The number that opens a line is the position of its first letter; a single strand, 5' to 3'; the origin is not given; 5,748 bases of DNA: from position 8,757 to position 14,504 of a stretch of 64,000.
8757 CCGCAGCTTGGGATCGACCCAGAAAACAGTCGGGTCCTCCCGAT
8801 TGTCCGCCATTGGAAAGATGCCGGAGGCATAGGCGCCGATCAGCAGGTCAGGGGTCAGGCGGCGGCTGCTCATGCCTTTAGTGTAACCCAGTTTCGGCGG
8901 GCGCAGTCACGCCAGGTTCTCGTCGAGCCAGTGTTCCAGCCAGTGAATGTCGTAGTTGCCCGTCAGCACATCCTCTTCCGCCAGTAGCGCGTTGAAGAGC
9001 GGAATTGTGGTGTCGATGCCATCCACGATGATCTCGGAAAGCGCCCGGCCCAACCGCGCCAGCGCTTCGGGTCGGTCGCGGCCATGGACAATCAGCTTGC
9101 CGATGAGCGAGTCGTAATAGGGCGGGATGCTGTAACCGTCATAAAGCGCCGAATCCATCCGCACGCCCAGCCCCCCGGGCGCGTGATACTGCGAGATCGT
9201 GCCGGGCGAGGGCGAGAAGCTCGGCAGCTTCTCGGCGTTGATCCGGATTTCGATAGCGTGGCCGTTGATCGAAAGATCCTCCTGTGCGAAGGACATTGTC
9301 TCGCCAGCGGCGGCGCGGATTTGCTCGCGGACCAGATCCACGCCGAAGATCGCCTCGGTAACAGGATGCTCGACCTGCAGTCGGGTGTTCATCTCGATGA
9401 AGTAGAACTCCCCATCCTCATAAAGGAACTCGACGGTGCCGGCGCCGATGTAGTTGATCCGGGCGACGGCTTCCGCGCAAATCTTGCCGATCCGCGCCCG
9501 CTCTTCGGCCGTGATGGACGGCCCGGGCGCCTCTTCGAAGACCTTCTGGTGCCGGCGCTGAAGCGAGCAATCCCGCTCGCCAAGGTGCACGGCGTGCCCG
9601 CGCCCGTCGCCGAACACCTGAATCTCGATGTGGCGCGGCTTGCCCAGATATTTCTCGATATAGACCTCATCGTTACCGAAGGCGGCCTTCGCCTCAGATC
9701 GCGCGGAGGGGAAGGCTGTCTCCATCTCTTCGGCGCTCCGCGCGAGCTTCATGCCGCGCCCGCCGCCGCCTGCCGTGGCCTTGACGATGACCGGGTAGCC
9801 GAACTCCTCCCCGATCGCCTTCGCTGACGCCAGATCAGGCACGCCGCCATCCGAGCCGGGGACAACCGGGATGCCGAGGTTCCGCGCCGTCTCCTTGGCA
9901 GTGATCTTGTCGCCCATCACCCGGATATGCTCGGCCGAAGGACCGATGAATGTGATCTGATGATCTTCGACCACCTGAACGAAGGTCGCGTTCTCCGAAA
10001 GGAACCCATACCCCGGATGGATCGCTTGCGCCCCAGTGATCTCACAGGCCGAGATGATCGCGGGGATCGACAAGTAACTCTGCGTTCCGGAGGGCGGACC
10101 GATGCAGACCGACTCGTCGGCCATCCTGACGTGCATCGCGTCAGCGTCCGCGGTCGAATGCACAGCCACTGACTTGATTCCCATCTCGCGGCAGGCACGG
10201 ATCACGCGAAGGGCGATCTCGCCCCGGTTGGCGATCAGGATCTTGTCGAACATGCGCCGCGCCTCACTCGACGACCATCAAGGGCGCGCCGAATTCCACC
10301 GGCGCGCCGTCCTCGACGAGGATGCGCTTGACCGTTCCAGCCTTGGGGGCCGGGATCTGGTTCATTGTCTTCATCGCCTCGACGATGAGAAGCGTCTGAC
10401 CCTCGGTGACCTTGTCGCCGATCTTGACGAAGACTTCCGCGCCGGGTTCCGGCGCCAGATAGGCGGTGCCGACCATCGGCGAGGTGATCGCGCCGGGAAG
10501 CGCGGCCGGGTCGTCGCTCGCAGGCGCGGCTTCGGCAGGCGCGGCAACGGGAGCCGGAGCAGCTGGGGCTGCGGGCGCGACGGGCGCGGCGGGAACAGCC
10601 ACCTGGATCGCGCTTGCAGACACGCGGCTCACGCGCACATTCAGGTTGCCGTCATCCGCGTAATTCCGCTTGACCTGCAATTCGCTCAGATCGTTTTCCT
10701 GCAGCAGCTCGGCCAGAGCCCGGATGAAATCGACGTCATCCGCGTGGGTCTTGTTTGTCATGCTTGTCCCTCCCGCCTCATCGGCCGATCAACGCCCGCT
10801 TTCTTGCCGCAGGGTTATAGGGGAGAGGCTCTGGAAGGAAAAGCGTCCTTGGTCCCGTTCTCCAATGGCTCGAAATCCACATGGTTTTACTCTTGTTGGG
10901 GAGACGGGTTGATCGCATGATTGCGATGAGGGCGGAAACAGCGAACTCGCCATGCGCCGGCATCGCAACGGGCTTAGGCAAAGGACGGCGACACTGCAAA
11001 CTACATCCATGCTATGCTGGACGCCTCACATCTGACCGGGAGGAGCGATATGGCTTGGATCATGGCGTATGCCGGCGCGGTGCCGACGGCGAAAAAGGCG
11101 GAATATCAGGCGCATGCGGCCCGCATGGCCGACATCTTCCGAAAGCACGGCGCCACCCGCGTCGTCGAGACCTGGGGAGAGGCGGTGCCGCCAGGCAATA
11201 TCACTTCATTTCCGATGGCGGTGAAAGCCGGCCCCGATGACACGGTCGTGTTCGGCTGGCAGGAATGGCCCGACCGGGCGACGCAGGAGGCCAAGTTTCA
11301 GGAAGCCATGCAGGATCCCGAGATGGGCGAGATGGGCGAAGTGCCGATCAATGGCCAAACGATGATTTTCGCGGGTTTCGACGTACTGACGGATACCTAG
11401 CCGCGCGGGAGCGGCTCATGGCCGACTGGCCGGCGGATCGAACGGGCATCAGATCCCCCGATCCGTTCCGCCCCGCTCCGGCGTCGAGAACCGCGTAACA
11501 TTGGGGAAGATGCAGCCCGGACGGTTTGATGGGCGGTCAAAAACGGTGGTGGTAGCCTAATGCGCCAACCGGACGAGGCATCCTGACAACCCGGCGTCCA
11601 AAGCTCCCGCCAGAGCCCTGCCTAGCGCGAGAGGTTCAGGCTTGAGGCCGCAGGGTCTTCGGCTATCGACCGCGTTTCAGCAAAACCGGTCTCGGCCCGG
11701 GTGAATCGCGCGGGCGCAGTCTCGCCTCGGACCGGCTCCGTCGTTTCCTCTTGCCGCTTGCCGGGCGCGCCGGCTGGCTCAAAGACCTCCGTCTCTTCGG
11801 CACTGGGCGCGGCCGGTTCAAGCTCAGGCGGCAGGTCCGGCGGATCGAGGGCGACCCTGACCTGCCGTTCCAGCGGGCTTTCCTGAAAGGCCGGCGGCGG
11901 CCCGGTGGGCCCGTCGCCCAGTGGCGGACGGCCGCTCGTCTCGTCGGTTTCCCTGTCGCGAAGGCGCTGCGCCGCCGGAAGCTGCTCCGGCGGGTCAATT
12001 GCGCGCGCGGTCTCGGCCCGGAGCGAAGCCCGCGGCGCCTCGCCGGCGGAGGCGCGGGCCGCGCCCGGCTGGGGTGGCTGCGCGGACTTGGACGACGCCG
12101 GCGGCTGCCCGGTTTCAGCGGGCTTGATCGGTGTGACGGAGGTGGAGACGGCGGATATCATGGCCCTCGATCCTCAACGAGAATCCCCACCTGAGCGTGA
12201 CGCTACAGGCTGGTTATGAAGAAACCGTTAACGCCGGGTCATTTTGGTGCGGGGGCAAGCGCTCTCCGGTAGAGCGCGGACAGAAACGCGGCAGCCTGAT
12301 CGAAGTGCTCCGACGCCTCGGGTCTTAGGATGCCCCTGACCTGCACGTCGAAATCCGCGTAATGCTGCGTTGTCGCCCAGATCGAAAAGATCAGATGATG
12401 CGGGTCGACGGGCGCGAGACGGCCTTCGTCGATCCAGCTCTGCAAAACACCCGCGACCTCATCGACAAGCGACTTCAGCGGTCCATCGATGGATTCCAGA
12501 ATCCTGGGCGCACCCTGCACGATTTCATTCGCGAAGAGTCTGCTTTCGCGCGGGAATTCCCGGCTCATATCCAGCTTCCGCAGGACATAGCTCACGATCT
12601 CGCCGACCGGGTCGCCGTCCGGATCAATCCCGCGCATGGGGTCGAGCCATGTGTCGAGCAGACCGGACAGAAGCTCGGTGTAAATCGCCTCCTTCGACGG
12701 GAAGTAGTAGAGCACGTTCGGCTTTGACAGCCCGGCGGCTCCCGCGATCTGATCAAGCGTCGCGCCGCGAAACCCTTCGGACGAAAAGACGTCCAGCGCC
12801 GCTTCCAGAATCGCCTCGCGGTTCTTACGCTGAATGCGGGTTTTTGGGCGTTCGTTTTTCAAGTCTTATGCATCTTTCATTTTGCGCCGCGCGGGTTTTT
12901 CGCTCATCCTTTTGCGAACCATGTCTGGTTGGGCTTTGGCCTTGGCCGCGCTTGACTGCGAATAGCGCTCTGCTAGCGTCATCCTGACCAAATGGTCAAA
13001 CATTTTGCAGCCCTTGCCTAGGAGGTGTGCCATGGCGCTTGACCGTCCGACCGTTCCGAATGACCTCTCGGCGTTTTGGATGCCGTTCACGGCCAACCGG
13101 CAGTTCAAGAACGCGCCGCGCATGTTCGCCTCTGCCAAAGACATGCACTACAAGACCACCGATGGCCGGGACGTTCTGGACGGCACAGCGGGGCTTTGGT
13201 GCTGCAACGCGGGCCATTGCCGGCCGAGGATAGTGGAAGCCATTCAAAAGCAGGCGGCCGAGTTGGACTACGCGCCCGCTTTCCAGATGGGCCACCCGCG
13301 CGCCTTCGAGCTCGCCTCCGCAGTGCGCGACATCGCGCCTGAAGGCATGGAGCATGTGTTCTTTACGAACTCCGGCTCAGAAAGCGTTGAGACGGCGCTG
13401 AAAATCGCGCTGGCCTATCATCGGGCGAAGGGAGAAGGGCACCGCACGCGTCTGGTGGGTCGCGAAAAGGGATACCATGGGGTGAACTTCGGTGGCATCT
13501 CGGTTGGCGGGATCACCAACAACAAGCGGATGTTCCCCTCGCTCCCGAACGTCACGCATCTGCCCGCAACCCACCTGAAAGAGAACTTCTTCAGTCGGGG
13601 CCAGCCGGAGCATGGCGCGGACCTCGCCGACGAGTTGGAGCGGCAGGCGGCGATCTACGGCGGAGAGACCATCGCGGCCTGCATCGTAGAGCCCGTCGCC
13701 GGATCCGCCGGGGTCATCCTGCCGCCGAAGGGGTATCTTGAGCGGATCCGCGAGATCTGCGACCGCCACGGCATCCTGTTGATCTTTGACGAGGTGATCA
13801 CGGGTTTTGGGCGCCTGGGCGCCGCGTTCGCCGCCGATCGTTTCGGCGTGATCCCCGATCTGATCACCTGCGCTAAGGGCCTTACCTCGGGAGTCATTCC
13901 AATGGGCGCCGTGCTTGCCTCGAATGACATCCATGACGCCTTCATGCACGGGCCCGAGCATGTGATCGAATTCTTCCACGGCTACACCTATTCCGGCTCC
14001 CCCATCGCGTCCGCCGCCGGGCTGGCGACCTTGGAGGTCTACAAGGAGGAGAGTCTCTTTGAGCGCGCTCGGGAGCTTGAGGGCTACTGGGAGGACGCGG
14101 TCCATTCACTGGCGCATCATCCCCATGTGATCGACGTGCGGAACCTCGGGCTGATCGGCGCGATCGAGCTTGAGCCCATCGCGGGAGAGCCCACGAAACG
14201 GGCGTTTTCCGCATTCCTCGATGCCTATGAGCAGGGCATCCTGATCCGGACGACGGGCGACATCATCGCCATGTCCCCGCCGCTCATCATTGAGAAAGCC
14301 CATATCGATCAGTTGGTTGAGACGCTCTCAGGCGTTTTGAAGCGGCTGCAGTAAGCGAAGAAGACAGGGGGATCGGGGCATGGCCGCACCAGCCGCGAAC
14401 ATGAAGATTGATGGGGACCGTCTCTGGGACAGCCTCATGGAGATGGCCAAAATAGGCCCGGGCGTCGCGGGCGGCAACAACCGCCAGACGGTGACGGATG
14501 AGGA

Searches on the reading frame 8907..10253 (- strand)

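Call 99: search_protein_families(library=pfam, proteins=[window:8907-10253:-], max_evalue=0.00001)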
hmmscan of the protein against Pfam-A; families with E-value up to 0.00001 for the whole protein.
window:8907-10253:- (448 aa): 6 families
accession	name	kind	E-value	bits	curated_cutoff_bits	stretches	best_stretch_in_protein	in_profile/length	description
PF02786.22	CPSase_L_D2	-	4.8e-73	245.6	19.8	1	115-321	1-209/211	Carbamoyl-phosphate synthase L chain, ATP binding domain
PF00289.28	Biotin_carb_N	-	1e-45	155.2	25.5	1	1-110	1-110/110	Biotin carboxylase, N-terminal domain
PF02785.25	Biotin_carb_C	-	1.1e-34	119.2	32.4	1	335-440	1-107/108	Biotin carboxylase C-terminal domain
PF07478.18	Dala_Dala_lig_C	-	2.1e-10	40.9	24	1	144-290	28-174/204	D-ala D-ala ligase C-terminus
PF02222.28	ATP-grasp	-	1.1e-09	38.7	27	1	138-291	16-162/179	ATP-grasp domain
PF02655.19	ATP-grasp_3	-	7.9e-06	26.5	23.2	0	141-293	21-158/160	ATP-grasp domain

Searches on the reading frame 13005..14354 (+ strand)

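Call 99: search_protein_families(library=pfam, proteins=[window:13005-14354:+], max_evalue=0.00001)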
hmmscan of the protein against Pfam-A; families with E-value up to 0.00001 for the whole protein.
window:13005-14354:+ (449 aa): 2 families
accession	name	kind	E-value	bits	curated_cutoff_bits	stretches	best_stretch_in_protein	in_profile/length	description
PF00202.27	Aminotran_3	-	4.9e-94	315.7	30.5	1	33-444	5-402/403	Aminotransferase class-III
PF01212.27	Beta_elim_lyase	-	5.2e-06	26.4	27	0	95-262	29-168/288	Beta-eliminating lyase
